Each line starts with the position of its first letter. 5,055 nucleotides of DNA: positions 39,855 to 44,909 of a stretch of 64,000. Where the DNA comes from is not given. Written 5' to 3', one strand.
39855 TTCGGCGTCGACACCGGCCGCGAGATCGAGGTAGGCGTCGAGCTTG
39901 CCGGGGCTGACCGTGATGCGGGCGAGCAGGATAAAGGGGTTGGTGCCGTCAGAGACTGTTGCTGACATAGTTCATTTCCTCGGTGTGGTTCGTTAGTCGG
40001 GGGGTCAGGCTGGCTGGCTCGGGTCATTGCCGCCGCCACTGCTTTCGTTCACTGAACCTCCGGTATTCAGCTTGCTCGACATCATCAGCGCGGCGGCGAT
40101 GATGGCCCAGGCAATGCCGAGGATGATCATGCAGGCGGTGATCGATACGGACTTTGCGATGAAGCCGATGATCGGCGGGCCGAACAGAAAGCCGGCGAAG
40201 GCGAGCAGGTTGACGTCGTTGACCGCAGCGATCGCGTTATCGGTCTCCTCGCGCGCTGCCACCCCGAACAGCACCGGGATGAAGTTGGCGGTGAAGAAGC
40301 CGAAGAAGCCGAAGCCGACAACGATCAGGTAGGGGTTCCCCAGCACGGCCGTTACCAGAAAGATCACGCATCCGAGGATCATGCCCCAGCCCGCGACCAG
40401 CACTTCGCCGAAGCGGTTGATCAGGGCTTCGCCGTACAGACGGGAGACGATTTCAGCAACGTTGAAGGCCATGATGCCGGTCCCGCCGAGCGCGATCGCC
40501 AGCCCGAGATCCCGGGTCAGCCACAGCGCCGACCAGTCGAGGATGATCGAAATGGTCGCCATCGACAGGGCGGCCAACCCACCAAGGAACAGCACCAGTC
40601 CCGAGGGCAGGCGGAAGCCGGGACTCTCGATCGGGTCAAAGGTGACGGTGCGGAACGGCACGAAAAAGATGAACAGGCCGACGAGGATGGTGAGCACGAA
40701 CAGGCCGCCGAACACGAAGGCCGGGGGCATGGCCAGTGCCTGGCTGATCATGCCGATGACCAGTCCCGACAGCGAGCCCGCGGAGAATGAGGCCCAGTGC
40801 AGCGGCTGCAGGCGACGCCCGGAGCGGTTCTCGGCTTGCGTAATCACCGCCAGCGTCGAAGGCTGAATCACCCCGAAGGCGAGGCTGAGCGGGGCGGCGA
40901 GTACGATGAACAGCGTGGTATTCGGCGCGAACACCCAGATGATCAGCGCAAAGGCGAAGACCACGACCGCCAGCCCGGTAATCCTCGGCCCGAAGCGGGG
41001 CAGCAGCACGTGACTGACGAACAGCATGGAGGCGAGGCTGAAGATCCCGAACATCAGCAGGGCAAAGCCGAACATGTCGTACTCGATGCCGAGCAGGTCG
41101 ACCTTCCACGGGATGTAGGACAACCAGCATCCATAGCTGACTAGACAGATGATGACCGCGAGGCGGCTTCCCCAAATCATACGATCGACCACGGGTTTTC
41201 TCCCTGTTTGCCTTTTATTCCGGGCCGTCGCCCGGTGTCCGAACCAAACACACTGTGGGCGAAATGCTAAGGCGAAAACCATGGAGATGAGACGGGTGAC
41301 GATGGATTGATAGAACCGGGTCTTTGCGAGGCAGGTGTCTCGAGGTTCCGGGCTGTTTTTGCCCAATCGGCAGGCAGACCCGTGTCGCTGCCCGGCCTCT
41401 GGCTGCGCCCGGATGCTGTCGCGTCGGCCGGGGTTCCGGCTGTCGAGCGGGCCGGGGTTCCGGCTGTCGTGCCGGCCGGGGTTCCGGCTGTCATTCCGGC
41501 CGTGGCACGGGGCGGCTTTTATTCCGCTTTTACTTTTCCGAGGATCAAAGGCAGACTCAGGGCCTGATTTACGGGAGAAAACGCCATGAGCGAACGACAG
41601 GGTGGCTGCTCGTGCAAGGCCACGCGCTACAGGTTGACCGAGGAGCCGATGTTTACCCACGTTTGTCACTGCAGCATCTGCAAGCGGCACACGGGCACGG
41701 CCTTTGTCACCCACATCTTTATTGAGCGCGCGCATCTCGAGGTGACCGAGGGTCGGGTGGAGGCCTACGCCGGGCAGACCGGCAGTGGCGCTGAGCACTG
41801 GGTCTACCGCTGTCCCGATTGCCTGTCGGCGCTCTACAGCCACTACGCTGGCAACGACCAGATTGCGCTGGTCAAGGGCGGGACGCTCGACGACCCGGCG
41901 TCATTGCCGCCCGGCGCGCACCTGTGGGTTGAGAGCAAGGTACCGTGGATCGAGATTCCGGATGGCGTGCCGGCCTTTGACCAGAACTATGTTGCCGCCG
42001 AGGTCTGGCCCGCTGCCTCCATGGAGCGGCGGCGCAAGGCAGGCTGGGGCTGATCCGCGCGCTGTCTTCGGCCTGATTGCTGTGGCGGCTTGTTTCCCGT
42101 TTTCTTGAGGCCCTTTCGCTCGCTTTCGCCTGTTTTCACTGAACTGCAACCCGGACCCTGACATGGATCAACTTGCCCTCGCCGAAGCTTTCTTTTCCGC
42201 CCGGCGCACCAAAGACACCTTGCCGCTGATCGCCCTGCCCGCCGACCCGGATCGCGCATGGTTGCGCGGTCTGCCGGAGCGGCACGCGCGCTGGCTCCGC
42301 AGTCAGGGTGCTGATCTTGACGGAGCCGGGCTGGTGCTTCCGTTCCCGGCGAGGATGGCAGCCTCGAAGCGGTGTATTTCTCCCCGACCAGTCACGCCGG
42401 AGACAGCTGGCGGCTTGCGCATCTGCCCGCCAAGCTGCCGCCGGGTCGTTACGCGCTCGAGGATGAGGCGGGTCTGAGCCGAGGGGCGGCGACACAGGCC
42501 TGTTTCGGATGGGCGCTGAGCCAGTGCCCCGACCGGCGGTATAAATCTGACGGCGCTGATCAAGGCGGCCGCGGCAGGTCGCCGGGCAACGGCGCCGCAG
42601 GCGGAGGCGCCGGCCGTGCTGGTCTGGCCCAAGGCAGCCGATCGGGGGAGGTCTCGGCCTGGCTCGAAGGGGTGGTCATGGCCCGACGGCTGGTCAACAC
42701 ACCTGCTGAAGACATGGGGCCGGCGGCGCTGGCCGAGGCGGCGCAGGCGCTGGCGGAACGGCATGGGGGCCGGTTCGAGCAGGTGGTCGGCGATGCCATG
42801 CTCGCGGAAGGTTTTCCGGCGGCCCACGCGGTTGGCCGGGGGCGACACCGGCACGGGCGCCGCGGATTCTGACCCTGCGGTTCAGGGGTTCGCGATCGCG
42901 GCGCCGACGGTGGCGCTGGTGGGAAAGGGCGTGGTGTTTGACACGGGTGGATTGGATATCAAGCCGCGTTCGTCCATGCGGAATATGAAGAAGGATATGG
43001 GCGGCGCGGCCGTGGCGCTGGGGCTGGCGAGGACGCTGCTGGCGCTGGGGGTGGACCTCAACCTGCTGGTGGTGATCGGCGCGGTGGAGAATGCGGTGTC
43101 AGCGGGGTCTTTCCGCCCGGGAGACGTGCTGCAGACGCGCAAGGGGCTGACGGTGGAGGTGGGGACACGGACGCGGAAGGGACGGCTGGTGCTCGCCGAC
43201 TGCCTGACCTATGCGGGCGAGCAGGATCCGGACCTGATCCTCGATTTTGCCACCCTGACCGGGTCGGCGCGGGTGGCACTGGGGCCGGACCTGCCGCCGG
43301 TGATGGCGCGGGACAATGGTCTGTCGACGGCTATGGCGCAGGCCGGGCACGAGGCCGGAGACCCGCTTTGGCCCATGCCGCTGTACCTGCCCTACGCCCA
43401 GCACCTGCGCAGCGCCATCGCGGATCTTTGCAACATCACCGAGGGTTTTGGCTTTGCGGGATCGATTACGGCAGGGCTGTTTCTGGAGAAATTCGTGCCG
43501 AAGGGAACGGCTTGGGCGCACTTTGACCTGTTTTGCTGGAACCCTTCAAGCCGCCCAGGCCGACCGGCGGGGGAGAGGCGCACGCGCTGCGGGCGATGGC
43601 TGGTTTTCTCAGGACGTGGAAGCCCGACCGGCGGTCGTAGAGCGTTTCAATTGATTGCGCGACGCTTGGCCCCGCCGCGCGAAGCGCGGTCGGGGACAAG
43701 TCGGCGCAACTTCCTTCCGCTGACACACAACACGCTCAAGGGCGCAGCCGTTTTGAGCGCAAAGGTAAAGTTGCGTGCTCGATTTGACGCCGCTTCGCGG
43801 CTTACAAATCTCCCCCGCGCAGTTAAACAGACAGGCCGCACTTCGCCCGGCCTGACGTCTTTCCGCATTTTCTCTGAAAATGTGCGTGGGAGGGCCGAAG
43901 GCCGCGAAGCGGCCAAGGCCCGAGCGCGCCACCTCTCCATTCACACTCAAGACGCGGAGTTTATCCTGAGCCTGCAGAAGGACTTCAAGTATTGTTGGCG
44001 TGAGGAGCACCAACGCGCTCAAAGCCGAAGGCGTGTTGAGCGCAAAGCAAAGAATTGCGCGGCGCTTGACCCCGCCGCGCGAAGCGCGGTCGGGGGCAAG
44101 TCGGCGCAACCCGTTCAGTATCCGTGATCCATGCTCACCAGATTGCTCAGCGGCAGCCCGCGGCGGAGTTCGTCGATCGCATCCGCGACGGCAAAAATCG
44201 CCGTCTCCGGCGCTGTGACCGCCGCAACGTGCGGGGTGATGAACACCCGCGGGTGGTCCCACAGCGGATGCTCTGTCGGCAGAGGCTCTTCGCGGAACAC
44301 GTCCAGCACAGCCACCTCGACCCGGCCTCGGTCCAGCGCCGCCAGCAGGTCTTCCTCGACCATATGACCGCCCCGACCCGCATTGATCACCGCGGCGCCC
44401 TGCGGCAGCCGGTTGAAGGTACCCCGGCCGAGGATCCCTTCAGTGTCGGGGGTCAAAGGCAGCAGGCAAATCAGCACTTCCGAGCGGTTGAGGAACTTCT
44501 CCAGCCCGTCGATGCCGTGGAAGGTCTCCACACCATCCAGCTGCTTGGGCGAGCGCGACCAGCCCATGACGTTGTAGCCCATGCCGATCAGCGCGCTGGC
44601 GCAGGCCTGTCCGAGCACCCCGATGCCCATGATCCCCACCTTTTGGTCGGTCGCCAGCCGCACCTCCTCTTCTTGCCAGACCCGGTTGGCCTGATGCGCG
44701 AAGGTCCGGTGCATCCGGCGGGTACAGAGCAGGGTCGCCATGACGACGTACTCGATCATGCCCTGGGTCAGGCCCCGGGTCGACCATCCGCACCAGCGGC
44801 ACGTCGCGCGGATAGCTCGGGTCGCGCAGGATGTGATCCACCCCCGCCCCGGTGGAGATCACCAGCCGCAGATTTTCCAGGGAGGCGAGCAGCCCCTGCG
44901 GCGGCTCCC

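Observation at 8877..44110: Modular hairpin-repeat family forming five intergenic mosaic clusters (BIME/REP-like)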

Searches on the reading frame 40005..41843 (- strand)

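Call 24: search_protein_families(library=pfam, proteins=[window:40005-41843:-], max_evalue=0.01)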
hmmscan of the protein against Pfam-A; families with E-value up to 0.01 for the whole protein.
window:40005-41843:- (612 aa): 1 family
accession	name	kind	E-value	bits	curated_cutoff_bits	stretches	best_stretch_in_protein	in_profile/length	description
PF07690.21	MFS_1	-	8.9e-11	41.7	33.4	3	418-586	2-171/347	Major Facilitator Superfamily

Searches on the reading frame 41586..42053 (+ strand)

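Call 24: search_protein_families(library=pfam, proteins=[window:41586-42053:+], max_evalue=0.01)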
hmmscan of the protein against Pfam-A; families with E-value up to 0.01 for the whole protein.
window:41586-42053:+ (155 aa): 1 family
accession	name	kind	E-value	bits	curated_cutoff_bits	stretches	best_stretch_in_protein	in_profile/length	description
PF04828.22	GFA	-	1.1e-27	96.9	24.3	1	4-116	2-114/115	Glutathione-dependent formaldehyde-activating enzyme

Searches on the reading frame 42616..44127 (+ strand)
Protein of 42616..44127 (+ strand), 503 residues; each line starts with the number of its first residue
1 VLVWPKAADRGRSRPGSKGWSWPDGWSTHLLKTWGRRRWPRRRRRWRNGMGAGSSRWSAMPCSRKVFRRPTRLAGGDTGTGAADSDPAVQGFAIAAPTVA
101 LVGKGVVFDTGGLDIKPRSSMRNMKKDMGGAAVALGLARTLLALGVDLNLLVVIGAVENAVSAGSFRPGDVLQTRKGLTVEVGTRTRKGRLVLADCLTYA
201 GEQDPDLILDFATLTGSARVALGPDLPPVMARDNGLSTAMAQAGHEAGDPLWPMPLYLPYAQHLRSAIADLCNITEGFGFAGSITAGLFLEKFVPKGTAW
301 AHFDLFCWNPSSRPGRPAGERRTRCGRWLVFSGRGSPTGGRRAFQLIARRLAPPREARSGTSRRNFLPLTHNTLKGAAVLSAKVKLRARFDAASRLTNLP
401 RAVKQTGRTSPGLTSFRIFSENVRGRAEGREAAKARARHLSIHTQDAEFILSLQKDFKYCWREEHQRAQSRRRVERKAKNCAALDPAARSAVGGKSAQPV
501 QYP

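Call 24: search_protein_families(library=pfam, proteins=[window:42616-44127:+], max_evalue=0.01)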
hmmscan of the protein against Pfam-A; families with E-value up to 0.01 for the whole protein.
window:42616-44127:+ (503 aa): 1 family
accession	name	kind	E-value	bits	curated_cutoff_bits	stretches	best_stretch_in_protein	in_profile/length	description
PF00883.26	Peptidase_M17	-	1.2e-74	251.8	25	1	96-308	76-286/310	Cytosol aminopeptidase family, catalytic domain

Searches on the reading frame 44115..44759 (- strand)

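Call 12: search_protein_families(library=pfam, proteins=[window:44115-44759:-], max_evalue=0.001)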
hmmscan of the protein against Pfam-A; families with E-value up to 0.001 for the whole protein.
window:44115-44759:- (214 aa): 3 families
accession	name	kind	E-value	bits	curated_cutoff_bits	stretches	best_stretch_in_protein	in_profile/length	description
PF02826.25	2-Hacid_dh_C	-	2e-47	161.3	25.1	1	7-179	2-178/178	D-isomer specific 2-hydroxyacid dehydrogenase, NAD binding domain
PF03446.21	NAD_binding_2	-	1.1e-07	32.4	21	1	40-129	1-94/161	NAD binding domain of 6-phosphogluconate dehydrogenase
PF03807.23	F420_oxidored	-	0.00014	22.8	21.6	1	40-101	1-68/94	NADP oxidoreductase coenzyme F420-dependent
